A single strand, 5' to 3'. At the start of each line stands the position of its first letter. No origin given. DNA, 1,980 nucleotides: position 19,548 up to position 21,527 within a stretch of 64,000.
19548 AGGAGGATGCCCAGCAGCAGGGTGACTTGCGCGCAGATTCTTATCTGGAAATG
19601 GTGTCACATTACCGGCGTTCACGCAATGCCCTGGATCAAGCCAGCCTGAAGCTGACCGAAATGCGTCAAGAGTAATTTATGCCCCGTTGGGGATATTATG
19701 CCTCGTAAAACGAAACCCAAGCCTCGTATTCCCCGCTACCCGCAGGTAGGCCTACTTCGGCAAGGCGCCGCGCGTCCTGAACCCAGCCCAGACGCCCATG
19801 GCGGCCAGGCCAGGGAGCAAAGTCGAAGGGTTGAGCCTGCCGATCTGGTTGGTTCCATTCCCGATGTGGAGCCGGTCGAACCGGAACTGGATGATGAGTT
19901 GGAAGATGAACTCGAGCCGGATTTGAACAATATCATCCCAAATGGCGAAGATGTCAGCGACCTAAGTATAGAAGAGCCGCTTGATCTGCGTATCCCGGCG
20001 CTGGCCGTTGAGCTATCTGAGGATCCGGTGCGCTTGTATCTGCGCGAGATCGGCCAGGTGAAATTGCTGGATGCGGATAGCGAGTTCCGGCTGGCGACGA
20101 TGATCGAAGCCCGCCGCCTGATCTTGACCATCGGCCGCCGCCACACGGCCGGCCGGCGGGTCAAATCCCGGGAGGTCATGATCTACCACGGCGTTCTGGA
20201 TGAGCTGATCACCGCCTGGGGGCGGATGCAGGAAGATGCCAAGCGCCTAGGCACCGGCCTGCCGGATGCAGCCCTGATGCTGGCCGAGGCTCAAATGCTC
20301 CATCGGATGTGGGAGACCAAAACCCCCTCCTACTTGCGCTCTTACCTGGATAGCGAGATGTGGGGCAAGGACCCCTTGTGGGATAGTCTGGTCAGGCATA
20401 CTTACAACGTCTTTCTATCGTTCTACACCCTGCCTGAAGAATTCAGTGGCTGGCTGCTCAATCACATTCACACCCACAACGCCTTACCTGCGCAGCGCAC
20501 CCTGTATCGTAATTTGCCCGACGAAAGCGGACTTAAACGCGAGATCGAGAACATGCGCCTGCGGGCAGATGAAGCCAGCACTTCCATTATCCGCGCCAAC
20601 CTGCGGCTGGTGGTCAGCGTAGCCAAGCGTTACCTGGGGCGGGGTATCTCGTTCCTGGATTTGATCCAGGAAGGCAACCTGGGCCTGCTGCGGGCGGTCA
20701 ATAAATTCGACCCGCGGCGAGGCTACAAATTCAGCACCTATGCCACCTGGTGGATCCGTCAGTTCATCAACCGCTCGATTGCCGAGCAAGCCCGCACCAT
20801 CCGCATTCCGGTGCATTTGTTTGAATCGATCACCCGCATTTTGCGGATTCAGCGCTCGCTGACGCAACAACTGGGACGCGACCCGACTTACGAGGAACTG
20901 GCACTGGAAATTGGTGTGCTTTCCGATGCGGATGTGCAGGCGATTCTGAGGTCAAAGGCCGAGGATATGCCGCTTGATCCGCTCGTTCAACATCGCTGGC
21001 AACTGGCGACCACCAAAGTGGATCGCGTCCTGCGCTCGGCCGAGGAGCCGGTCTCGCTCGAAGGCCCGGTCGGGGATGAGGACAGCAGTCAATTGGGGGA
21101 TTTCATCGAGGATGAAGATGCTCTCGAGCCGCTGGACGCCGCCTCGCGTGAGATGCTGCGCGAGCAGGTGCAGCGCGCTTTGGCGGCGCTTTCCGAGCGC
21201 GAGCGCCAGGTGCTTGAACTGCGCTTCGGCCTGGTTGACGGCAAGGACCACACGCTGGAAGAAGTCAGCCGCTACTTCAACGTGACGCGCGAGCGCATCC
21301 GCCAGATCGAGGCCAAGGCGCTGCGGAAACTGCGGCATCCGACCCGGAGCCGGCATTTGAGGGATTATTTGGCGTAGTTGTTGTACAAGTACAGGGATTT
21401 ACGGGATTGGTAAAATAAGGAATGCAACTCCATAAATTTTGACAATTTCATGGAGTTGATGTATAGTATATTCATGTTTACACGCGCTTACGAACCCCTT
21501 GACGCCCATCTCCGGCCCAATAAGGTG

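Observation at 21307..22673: A 1.2-kb one-gene insert is bracketed by two diverged copies of the rpoD 3' end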

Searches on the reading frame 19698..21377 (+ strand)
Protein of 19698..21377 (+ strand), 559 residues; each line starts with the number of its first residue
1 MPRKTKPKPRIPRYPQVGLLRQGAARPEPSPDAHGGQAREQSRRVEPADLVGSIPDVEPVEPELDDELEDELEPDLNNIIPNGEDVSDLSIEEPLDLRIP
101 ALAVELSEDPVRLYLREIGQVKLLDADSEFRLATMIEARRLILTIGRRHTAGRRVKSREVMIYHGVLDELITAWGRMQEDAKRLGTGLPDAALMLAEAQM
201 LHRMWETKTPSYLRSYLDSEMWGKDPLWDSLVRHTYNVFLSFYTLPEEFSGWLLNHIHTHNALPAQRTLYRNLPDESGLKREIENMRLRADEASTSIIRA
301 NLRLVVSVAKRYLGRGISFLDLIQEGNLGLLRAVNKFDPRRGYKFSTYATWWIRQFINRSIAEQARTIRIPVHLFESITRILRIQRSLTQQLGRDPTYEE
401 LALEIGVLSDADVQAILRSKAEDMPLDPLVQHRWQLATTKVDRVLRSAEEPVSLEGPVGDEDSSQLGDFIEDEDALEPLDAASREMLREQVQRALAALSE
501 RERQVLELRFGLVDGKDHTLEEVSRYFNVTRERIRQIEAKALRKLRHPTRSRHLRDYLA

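Call 5: search_protein_families(library=pfam, proteins=[window:19698-21377:+], max_evalue=0.01)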
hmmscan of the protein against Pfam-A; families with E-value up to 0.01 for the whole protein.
window:19698-21377:+ (559 aa): 5 families
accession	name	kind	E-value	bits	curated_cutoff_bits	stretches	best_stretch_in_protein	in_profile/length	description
PF04542.20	Sigma70_r2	-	3.1e-23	81.8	24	1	298-367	2-71/71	Sigma-70 region 2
PF04545.22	Sigma70_r4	-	2.2e-19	69.1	24.1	1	494-547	1-50/50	Sigma-70, region 4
PF04539.22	Sigma70_r3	-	2.7e-16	59.8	25.3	2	436-480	32-76/78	Sigma-70 region 3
PF00140.25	Sigma70_r1_2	-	3.4e-10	40.2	22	1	109-138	1-30/34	Sigma-70 factor, region 1.2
PF08281.18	Sigma70_r4_2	-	0.0012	18.8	25.7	1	488-545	1-54/54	Sigma-70, region 4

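Call 6: find_encoding_contigs(protein=window:19698-21377:+, flank=6000, max_places=10)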
Protein window:19698-21377:+ (559 aa): 1 contig read that carries it; 1 place shown.
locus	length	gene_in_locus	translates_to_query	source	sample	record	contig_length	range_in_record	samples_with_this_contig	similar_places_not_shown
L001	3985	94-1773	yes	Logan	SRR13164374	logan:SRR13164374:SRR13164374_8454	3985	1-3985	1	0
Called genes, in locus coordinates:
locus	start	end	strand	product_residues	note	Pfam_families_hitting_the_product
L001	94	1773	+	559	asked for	PF00140:Sigma70_r1_2, PF04542:Sigma70_r2, PF04539:Sigma70_r3, PF04545:Sigma70_r4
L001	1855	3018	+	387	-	PF01637:ATPase_2 (faint), PF13173:AAA_14, PF13401:AAA_22 (faint), PF13635:DUF4143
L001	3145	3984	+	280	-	?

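Call 8: find_related_loci(query=window:19698-21377:+, collection=genome_contigs, flank=6000)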
Query window:19698-21377:+ (559 aa) in genome_contigs; peptide patterns used: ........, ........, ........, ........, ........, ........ (x = any residue, [..] = any of these).
598 stretches matched a pattern (row limit reached: there are more); 490 encode a relative of the query (tblastn E <= 1e-3); the best 80 are kept; 80 distinct loci.
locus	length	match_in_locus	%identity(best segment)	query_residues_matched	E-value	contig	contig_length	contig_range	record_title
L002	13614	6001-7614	65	1-559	0e+0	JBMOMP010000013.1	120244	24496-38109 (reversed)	MAG: Chloroflexota bacterium isolate Betzabe_MAG053 MAG053_13, whole genome shotgun sequence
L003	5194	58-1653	66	2-558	0e+0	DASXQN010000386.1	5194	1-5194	MAG TPA_asm: Anaerolineales bacterium isolate SMAG_U4614 k141_731230, whole genome shotgun sequence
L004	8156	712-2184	72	64-559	0e+0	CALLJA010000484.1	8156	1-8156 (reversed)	MAG TPA_asm: uncultured Anaerolineales bacterium isolate SRR5576004_bin.154_CONCOCT_v1.1_MAG genome assembly, contig: ER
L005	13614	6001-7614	66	1-559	0e+0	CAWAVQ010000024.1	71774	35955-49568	MAG: uncultured Chloroflexia bacterium isolate MFD05684.bin.2.178 genome assembly, contig: contig_36405, whole genome sh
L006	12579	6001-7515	70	55-559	0e+0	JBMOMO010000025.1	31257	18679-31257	MAG: Chloroflexota bacterium isolate Betzabe_MAG052 MAG052_25, whole genome shotgun sequence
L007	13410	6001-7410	73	88-559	0e+0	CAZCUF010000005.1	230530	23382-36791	MAG TPA_asm: uncultured Anaerolineaceae bacterium isolate SRP263991_co5_211 genome assembly, contig: NODE_69_length_2305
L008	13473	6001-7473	69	64-559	0e+0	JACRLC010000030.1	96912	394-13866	MAG: Chloroflexi bacterium isolate NC_groundwater_1871_Pr3_B-0.1um_54_18 SR2-18-B1_coassembly_107346, whole genome shotg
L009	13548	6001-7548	69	58-559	0e+0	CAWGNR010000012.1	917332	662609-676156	MAG: uncultured Chloroflexia bacterium isolate MFD05684.bin.1.47 genome assembly, contig: contig_29145, whole genome sho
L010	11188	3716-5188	67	61-559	0e+0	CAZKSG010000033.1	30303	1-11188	MAG TPA_asm: uncultured Anaerolinea sp. isolate binchicken_co197_557 genome assembly, contig: NODE_1906_length_30303_cov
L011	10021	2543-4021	67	45-559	0e+0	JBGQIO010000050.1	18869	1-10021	MAG: Anaerolineae bacterium isolate OBJ2_061818_070_47 k141_1696554_length_18869_cov_13.0000, whole genome shotgun seque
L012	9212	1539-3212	60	6-559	0e+0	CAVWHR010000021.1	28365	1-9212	MAG: uncultured Chloroflexia bacterium isolate MFD01299.bin.2.145 genome assembly, contig: contig_35137, whole genome sh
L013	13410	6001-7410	68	92-559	0e+0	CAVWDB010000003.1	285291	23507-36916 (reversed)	MAG: uncultured Chloroflexia bacterium isolate MFD04944.bin.2.201 genome assembly, contig: contig_16021, whole genome sh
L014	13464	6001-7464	67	68-559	0e+0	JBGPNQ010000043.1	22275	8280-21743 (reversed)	MAG: Anaerolineae bacterium isolate OBJ_0618_7090110_210 k141_1482906_length_22275_cov_14.4346, whole genome shotgun seq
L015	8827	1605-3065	67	68-559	0e+0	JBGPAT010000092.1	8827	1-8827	MAG: Anaerolineae bacterium isolate OBJ_0618_130150_122 k141_6498434_length_8827_cov_10.1710, whole genome shotgun seque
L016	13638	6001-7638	61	17-559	0e+0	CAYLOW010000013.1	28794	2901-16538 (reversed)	MAG TPA_asm: uncultured Anaerolinea sp. isolate SRP272421_co2_256 genome assembly, contig: NODE_3833_length_28794_cov_11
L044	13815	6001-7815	66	91-559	0e+0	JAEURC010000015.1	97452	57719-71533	MAG: Anaerolineales bacterium isolate new MAG-267 k141_165302, whole genome shotgun sequence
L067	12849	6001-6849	59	95-558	3e-92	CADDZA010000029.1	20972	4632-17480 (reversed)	Clostridia bacterium isolate 27 genome assembly, contig: NODE_1629_length_20972_cov_33.867498, whole genome shotgun sequ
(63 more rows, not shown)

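Call 19: find_homologous_proteins(query=window:19698-21377:+, max_evalue=1e-100)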
Query window:19698-21377:+ (559 aa): 3856 proteins with E <= 1e-100 among 8000 candidates; the best 120 are listed.
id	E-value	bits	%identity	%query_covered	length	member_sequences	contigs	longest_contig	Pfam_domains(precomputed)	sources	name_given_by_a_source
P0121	1.9e-294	996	85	100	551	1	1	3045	PF04545.23,PF00140.26,PF04542.21,PF04539.23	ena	-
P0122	2.3e-294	995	85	100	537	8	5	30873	PF04545.23,PF00140.26,PF04542.21,PF04539.23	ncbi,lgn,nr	ncbi:MAG: sigma-70 family RNA polymerase sigma factor [Anaerolineales bacterium]|nr:sigma-70 family 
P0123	3.3e-292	988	84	100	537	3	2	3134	PF04545.23,PF00140.26,PF04542.21,PF04539.23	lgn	-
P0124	8.1e-282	954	88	87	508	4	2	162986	PF04545.23,PF00140.26,PF04542.21,PF04539.23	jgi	jgi:RNA polymerase primary sigma factor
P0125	5.8e-280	948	80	100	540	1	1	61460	PF04545.23,PF00140.26,PF04542.21,PF04539.23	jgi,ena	-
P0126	2.3e-279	946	80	100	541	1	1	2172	PF04545.23,PF00140.26,PF04542.21,PF04539.23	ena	-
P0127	8.4e-279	944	80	100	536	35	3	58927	PF04545.23,PF00140.26,PF04542.21,PF04539.23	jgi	-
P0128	6.5e-277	938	86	86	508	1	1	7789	PF04545.23,PF00140.26,PF04542.21,PF04539.23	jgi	-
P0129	1.3e-256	871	73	100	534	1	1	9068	PF04545.23,PF00140.26,PF04542.21,PF04539.23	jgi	jgi:RNA polymerase primary sigma factor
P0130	8.8e-255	865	70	100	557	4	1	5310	PF04545.23,PF00140.26,PF04542.21,PF04539.23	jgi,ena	-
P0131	3.2e-249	846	81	83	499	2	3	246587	PF04545.23,PF00140.26,PF04542.21,PF04539.23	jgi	jgi:RNA polymerase primary sigma factor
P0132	3.7e-248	843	72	99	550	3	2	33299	PF04545.23,PF00140.26,PF04542.21,PF04539.23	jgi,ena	-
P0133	6.2e-245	832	70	100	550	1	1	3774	PF04545.23,PF00140.26,PF04542.21,PF04539.23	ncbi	-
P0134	2.5e-243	827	75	91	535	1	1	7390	PF04545.23,PF00140.26,PF04542.21,PF04539.23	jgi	-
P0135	7.6e-242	822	78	86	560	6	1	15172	PF04545.23,PF00140.26,PF04542.21,PF04539.23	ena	-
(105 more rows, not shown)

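Call 22: find_encoding_contigs(protein=P0122, flank=8000, max_places=5)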
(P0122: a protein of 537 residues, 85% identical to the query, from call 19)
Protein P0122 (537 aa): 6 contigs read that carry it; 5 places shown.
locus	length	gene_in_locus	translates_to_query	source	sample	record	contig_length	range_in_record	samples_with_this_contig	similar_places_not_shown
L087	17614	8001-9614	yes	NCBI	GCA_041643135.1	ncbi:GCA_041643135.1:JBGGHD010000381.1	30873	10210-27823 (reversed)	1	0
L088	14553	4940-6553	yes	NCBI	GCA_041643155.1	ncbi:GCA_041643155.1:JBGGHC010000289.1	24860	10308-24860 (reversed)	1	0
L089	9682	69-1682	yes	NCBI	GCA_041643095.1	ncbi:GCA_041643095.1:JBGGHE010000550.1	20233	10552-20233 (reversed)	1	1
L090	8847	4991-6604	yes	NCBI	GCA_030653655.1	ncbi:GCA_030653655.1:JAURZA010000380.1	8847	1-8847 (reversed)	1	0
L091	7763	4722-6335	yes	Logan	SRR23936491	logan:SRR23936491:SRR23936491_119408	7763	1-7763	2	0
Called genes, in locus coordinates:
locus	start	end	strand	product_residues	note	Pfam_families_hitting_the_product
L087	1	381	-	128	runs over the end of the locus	PF01850:PIN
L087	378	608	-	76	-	-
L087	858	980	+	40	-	-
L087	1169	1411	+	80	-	PF15731:MqsA_antitoxin (weak)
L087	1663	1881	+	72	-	-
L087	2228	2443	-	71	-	-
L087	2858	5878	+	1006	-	PF02091:tRNA-synt_2e, PF02092:tRNA_synt_2f, PF05746:DALR_1 (faint)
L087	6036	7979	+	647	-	PF01807:Zn_ribbon_DnaG, PF08275:DNAG_N, PF01751:Toprim, PF13155:Toprim_2, PF13662:Toprim_4, PF10410:DnaB_bind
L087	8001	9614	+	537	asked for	PF00140:Sigma70_r1_2, PF04542:Sigma70_r2, PF04539:Sigma70_r3, PF04545:Sigma70_r4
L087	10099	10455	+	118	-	PF00507:Oxidored_q4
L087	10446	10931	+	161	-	PF01058:Oxidored_q6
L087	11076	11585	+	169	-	PF00329:Complex1_30kDa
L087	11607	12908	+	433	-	PF00346:Complex1_49kDa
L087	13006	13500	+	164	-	PF01257:2Fe-2S_thioredx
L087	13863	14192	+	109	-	PF01909:NTP_transf_2, PF18765:Polbeta (weak)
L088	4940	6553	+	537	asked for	PF00140:Sigma70_r1_2, PF04542:Sigma70_r2, PF04539:Sigma70_r3, PF04545:Sigma70_r4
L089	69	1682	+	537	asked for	PF00140:Sigma70_r1_2, PF04542:Sigma70_r2, PF04539:Sigma70_r3, PF04545:Sigma70_r4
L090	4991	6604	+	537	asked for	PF00140:Sigma70_r1_2, PF04542:Sigma70_r2, PF04539:Sigma70_r3, PF04545:Sigma70_r4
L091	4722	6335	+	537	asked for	PF00140:Sigma70_r1_2, PF04542:Sigma70_r2, PF04539:Sigma70_r3, PF04545:Sigma70_r4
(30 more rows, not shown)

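Call 23: find_encoding_contigs(protein=P0124, flank=8000, max_places=3)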
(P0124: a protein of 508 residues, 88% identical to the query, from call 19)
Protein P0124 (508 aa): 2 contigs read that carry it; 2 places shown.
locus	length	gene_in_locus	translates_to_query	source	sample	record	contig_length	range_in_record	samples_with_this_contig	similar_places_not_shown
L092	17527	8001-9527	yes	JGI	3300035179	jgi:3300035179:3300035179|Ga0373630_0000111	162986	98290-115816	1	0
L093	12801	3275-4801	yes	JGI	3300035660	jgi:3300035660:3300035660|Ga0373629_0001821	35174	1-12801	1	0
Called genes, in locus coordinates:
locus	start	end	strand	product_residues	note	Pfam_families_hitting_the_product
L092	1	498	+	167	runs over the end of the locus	PF00069:Pkinase, PF07714:PK_Tyr_Ser-Thr, PF01636:APH (faint), PF03109:ABC1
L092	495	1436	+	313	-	PF00069:Pkinase, PF07714:PK_Tyr_Ser-Thr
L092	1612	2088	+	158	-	PF23414:Beta-prop_EML_2 (weak), PF25174:Beta-prop_THOC3 (weak), PF26550:Tricorn_2nd, PF23381:Beta-prop_IFT122_1st (weak), PF25460:Beta-prop_Aladin (weak), PF07676:PD40, PF26549:Tricorn_N, PF07676:PD40, +4 more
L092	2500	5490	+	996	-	PF02091:tRNA-synt_2e, PF02092:tRNA_synt_2f, PF05746:DALR_1 (faint)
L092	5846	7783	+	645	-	PF01807:Zn_ribbon_DnaG, PF08275:DNAG_N, PF01751:Toprim, PF13155:Toprim_2, PF13662:Toprim_4, PF10410:DnaB_bind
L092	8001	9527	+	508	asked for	PF00140:Sigma70_r1_2, PF04542:Sigma70_r2, PF04539:Sigma70_r3, PF04545:Sigma70_r4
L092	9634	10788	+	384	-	PF01637:ATPase_2 (faint), PF13401:AAA_22 (faint), PF13173:AAA_14, PF13635:DUF4143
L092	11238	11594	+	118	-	PF00507:Oxidored_q4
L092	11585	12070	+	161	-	PF01058:Oxidored_q6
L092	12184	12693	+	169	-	PF00329:Complex1_30kDa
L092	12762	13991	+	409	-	PF00346:Complex1_49kDa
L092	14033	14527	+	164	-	PF01257:2Fe-2S_thioredx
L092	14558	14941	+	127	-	PF05168:HEPN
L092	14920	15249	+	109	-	PF01909:NTP_transf_2, PF18765:Polbeta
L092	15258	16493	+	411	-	PF01512:Complex1_51K, PF10531:SLBB, PF22461:SLBB_2 (weak), PF10589:NADH_4Fe-4S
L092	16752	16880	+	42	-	PF15919:HicB_lk_antitox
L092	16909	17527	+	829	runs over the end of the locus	PF00111:Fer2, PF13510:Fer2_4, PF10588:NADH-G_4Fe-4S_3, PF22117:Fer4_Nqo3, PF04879:Molybdop_Fe4S4, PF22151:Fer4_NDSU1, PF00384:Molybdopterin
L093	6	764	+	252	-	PF02092:tRNA_synt_2f, PF05746:DALR_1 (weak)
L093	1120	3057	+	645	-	PF01807:Zn_ribbon_DnaG, PF08275:DNAG_N, PF01751:Toprim, PF13155:Toprim_2, PF13662:Toprim_4, PF10410:DnaB_bind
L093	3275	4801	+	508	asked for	PF00140:Sigma70_r1_2, PF04542:Sigma70_r2, PF04539:Sigma70_r3, PF04545:Sigma70_r4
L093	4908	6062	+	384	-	PF01637:ATPase_2 (faint), PF13401:AAA_22 (faint), PF13173:AAA_14, PF13635:DUF4143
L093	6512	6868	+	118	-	PF00507:Oxidored_q4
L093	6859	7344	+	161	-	PF01058:Oxidored_q6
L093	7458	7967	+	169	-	PF00329:Complex1_30kDa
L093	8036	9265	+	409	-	PF00346:Complex1_49kDa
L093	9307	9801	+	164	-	PF01257:2Fe-2S_thioredx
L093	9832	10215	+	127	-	PF05168:HEPN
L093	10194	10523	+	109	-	PF01909:NTP_transf_2, PF18765:Polbeta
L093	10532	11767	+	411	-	PF01512:Complex1_51K, PF10531:SLBB, PF22461:SLBB_2 (weak), PF10589:NADH_4Fe-4S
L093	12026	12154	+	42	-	PF15919:HicB_lk_antitox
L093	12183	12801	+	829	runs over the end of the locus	PF00111:Fer2, PF13510:Fer2_4, PF10588:NADH-G_4Fe-4S_3, PF22117:Fer4_Nqo3, PF04879:Molybdop_Fe4S4, PF22151:Fer4_NDSU1, PF00384:Molybdopterin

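Call 34: search_protein_families(library=padloc, proteins=[L044:7439-7672:+], max_evalue=0.01)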
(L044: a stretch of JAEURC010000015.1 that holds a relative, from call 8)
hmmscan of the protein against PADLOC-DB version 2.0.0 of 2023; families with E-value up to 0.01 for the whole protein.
L044:7439-7672:+ (77 aa): 0 families

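Call 45: search_protein_families(library=ncbifam, proteins=[L044:7439-7672:+], max_evalue=0.01)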
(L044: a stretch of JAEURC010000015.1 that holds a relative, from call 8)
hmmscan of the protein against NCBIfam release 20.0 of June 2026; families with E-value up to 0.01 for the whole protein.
L044:7439-7672:+ (77 aa): 0 families

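Call 50: search_protein_families(library=pfam, proteins=[L044:7439-7672:+, L067:9941-10855:+], max_evalue=0.01)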
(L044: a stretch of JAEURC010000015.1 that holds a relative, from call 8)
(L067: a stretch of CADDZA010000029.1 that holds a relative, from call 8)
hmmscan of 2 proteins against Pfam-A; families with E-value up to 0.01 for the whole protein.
L044:7439-7672:+ (77 aa): 0 families

L067:9941-10855:+ (304 aa): 2 families
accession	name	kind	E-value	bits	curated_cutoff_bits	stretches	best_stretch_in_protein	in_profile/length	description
PF00056.29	Ldh_1_N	-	1.3e-40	139.1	27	1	2-135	6-141/141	lactate/malate dehydrogenase, NAD binding domain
PF02866.23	Ldh_1_C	-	3.5e-36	125.2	22.6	1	138-300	1-168/174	lactate/malate dehydrogenase, alpha/beta C-terminal domain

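Call 62: find_homologous_proteins(query=L044:7439-7672:+, max_evalue=0.00001)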
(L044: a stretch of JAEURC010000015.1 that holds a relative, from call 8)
Query L044:7439-7672:+ (77 aa): 68 proteins with E <= 0.00001 among 68 candidates.
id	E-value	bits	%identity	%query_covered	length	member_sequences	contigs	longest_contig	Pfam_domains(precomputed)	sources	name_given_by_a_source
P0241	1.1e-37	144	91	100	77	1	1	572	-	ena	-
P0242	2.5e-37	143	90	100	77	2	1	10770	-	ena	-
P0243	1.7e-36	140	88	100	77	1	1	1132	-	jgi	jgi:hypothetical protein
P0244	2.7e-36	139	92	100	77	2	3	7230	-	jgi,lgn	-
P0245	1.6e-35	137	88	100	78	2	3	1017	-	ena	-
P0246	1.7e-35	137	88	100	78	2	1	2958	-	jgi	-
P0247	2.2e-35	137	88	100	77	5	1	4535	-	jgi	jgi:hypothetical protein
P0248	3.5e-35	136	87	99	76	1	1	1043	-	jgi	jgi:hypothetical protein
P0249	4.1e-35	136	88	100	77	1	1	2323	-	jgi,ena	-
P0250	6.3e-35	135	84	100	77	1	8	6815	-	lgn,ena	-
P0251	6.4e-35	135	90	100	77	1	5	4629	-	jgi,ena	-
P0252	8.0e-35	135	87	100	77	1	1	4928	-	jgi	jgi:hypothetical protein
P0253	1.0e-34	134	88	100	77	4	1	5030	-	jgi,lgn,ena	-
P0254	1.1e-34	134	87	100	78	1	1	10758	-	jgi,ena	-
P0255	2.0e-34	134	84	100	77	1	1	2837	-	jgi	jgi:antitoxin Phd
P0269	1.3e-32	128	82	100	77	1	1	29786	-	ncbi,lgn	ncbi:MAG: type II toxin-antitoxin system Phd/YefM family antitoxin [Chloroflexota bacterium]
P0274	9.7e-32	125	83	99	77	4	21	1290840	-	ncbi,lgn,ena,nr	ncbi:MAG: prevent-host-death protein [Anaerolineales bacterium]|nr:prevent-host-death protein [Anaer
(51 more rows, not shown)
